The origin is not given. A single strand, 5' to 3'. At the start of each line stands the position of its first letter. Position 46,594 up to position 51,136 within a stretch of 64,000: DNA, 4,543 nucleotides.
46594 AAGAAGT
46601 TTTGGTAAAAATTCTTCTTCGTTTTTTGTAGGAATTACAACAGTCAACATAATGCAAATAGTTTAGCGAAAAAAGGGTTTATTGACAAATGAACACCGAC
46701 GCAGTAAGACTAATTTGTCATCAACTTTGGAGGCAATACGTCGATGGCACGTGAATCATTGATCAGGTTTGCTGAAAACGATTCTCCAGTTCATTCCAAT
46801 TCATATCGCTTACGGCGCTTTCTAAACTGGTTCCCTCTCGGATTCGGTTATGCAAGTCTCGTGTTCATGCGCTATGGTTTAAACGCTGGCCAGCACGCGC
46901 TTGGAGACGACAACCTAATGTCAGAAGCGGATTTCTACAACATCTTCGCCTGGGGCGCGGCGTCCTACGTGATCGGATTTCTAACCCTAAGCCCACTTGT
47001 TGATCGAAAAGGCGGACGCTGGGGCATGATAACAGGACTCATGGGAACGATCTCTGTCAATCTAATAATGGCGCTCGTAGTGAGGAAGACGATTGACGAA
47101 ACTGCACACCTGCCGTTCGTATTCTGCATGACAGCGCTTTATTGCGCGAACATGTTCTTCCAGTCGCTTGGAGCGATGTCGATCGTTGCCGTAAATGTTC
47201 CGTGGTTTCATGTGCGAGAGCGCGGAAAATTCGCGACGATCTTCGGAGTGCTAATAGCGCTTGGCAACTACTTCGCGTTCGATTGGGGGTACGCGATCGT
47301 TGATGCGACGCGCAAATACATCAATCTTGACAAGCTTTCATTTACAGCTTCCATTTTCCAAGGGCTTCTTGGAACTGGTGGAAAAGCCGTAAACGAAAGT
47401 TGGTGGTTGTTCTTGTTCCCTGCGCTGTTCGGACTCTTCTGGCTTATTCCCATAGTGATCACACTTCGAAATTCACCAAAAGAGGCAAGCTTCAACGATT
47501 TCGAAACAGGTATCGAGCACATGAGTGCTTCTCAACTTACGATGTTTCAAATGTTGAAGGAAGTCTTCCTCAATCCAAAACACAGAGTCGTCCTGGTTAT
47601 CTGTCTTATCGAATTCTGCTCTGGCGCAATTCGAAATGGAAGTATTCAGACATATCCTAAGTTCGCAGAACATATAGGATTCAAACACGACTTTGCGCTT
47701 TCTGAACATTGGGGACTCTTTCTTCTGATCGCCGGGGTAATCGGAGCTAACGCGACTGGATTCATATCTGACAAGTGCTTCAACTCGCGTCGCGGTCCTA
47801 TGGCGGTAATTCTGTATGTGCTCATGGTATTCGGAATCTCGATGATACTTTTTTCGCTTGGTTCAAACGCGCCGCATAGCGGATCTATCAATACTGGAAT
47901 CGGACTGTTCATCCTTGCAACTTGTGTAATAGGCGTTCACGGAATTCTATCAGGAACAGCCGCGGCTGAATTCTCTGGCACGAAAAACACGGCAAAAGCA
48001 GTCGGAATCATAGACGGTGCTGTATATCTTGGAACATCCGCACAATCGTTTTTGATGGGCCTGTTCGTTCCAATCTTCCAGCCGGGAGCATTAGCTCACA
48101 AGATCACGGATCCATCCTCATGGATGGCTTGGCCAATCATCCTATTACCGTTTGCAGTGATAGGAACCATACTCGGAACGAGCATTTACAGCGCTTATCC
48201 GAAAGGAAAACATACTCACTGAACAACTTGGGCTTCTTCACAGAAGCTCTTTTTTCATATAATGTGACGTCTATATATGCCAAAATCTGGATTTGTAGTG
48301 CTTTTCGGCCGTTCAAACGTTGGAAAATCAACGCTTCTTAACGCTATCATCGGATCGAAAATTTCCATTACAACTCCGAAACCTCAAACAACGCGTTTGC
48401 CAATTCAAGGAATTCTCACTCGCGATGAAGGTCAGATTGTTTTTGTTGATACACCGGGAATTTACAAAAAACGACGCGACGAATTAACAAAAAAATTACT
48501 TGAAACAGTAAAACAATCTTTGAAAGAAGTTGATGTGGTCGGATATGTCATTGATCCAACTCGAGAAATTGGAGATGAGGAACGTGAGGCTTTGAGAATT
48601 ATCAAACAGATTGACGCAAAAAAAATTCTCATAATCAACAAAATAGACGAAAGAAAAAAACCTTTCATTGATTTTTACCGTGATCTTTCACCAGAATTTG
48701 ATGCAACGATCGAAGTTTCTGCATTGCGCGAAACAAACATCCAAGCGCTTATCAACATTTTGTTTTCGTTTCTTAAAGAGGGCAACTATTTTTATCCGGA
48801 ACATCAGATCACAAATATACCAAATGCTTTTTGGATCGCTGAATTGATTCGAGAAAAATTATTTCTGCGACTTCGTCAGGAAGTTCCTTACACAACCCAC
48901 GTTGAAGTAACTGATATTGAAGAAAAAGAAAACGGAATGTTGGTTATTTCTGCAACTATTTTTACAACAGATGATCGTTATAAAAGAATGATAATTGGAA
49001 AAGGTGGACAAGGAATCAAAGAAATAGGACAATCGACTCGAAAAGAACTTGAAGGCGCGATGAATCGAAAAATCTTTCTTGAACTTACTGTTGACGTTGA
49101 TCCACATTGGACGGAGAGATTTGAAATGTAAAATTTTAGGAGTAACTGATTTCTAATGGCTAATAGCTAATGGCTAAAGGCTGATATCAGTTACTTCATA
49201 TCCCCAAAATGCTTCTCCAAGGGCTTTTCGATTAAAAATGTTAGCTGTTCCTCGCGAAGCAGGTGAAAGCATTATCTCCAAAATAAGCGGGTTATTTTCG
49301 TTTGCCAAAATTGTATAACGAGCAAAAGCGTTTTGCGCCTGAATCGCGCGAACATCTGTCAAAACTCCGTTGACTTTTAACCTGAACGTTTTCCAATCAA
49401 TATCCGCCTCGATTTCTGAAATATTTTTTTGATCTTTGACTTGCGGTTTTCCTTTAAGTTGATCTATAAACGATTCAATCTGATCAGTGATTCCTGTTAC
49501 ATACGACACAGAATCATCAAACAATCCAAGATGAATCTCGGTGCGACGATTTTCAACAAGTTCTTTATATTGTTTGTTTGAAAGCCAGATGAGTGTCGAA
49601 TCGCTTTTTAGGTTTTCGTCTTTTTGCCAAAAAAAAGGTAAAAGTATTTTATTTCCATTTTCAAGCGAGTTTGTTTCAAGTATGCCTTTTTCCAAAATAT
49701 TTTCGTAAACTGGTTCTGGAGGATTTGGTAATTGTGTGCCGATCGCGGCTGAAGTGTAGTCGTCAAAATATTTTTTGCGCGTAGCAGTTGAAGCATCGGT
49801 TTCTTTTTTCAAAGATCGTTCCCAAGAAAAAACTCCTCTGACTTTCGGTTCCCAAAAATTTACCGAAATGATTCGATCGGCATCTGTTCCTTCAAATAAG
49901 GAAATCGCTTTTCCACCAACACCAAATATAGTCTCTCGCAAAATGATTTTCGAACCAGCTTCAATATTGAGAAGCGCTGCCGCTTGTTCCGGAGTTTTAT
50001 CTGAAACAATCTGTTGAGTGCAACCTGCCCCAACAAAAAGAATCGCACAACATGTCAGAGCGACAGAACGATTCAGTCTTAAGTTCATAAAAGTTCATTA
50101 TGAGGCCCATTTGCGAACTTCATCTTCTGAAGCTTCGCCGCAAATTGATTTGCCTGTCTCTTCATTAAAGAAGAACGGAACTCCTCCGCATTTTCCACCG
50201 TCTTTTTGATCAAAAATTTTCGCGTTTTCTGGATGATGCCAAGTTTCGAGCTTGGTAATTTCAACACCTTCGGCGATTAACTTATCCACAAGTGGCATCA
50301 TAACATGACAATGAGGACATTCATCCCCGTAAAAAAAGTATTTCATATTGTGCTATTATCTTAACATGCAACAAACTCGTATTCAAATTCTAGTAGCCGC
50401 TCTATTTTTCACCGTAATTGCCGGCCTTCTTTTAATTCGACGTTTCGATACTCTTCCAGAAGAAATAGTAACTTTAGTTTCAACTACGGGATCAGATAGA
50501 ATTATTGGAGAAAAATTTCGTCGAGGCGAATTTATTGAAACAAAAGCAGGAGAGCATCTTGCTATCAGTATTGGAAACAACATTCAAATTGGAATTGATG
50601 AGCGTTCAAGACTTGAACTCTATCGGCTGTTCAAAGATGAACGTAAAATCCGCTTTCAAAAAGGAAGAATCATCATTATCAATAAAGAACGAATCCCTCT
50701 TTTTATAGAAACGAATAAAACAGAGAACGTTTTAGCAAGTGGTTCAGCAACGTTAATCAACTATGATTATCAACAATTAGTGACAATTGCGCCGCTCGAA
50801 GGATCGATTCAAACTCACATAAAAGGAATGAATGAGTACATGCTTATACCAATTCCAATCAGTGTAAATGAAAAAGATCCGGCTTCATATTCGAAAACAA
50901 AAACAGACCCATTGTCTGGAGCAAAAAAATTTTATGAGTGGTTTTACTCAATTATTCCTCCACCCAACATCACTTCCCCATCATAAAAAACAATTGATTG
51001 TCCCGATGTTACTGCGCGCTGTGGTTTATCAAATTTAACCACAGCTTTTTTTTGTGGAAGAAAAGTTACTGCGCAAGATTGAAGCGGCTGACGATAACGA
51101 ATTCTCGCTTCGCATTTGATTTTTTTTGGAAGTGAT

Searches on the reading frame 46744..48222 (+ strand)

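Call 12: search_protein_families(library=pfam, proteins=[window:46744-48222:+], max_evalue=0.001)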
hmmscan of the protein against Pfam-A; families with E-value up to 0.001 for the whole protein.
window:46744-48222:+ (492 aa): 1 family
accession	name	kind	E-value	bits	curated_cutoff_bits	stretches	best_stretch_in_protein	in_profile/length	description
PF07690.21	MFS_1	-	5.3e-17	62.2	33.4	1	33-432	2-344/347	Major Facilitator Superfamily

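Call 79: search_protein_families(library=ncbifam, proteins=[window:46744-48222:+], max_evalue=0.001)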
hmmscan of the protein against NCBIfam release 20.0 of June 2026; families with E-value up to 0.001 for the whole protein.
window:46744-48222:+ (492 aa): 5 families
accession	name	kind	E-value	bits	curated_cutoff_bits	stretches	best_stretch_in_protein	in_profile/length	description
TIGR00881.1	2A0104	subfamily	9.4e-21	74.3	407.75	2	204-445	133-373/379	phosphoglycerate transporter protein PgtP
NF008661.1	PRK11663.1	subfamily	2.5e-13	49.9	564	2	328-470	296-430/439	MFS transporter family glucose-6-phosphate receptor UhpC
NF007107.1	PRK09556.1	equivalog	1.8e-12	47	497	2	222-435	194-404/469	hexose-6-phosphate:phosphate antiporter UhpT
NF008433.0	PRK11273.1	equivalog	4.8e-10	39.2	748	1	225-445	192-411/452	glycerol-3-phosphate transporter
NF047787.1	PhglyTportPgtP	equivalog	1e-05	24.6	750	0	259-440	237-408/451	phosphoglycerate transporter PgtP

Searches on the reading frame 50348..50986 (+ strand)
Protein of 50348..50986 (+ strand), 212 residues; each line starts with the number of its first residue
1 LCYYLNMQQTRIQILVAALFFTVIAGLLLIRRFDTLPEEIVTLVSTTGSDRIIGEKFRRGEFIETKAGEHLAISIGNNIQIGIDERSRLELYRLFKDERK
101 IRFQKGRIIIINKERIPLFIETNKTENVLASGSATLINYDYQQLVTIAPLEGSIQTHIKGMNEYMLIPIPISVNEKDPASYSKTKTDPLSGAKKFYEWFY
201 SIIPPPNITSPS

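Call 12: search_protein_families(library=pfam, proteins=[window:50348-50986:+], max_evalue=0.001)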
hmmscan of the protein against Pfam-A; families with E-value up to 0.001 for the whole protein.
window:50348-50986:+ (212 aa): 1 family
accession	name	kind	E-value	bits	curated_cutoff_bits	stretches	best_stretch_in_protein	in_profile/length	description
PF04773.18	FecR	-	0.00027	21.7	24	1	63-141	3-84/97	FecR protein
